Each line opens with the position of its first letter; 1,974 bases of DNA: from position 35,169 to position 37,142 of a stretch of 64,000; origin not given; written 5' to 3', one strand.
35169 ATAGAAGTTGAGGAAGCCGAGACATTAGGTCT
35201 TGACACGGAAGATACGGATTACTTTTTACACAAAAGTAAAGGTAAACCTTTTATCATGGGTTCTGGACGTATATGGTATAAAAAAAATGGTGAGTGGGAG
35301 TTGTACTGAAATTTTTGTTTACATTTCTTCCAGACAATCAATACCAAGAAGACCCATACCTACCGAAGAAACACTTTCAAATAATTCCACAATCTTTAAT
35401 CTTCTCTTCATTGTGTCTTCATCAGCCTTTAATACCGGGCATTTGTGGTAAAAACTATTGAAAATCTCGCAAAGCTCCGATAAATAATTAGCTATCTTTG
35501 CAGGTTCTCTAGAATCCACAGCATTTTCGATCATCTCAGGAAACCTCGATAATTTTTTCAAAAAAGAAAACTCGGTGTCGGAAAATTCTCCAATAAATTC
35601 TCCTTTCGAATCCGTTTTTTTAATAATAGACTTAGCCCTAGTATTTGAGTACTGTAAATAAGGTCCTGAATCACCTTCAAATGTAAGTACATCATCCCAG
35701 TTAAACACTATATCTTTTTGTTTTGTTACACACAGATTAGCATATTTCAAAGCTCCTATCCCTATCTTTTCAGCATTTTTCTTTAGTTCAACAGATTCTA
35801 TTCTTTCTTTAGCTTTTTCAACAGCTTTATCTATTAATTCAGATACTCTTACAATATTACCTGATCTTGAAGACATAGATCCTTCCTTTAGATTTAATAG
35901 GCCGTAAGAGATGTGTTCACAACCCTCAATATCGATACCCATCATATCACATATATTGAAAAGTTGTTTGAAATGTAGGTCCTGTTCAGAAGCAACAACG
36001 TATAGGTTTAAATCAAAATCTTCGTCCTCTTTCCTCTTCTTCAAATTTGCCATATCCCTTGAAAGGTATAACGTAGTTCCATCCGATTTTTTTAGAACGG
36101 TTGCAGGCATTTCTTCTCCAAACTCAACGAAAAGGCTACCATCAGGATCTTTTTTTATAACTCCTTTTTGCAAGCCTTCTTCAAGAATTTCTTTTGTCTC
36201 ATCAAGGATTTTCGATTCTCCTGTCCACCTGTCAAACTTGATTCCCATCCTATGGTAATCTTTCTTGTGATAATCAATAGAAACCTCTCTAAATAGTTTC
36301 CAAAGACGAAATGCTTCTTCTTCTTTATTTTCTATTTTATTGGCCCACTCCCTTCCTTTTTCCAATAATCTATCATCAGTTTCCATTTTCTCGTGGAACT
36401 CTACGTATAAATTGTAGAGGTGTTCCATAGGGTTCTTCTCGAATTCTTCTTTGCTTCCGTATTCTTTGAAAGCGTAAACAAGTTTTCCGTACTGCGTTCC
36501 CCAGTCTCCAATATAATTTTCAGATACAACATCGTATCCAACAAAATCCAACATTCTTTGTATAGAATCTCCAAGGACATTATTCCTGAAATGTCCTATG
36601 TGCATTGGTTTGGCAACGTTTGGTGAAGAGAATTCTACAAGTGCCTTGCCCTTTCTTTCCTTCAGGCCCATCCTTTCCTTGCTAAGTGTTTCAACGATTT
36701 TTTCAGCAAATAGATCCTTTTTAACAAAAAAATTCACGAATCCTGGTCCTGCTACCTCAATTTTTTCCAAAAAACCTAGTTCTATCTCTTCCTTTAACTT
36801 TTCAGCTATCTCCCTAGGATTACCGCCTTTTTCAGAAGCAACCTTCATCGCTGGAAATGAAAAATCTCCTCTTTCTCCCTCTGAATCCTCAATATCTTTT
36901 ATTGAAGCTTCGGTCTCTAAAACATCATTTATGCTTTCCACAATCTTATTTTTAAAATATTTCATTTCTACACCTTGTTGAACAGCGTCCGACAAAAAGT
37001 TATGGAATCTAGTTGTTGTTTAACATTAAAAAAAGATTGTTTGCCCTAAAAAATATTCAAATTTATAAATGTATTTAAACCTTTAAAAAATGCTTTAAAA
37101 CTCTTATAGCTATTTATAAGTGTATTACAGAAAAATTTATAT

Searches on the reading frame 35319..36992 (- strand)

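Call 21: search_protein_families(library=pfam, proteins=[window:35319-36992:-], max_evalue=0.01)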
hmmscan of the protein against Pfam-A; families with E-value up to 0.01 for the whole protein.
window:35319-36992:- (557 aa): 5 families
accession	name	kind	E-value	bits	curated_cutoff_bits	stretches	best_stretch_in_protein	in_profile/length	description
PF00750.26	tRNA-synt_1d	-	6.7e-76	255.9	23.3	1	104-432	7-349/349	tRNA synthetases class I (R), catalytic domain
PF05746.21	DALR_1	-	1e-28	100.2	22.3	1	446-557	1-117/117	DALR anticodon binding domain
PF03485.21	Arg_tRNA_synt_N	-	2.4e-16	60.5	21.5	1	13-90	3-85/85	Arginyl tRNA synthetase N terminal domain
PF01406.26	tRNA-synt_1e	-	2e-05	24.6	27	1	124-328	17-170/301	tRNA synthetases class I (C) catalytic domain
PF09334.17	tRNA-synt_1g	-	0.0052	16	20.1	0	122-157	6-41/391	tRNA synthetases class I (M)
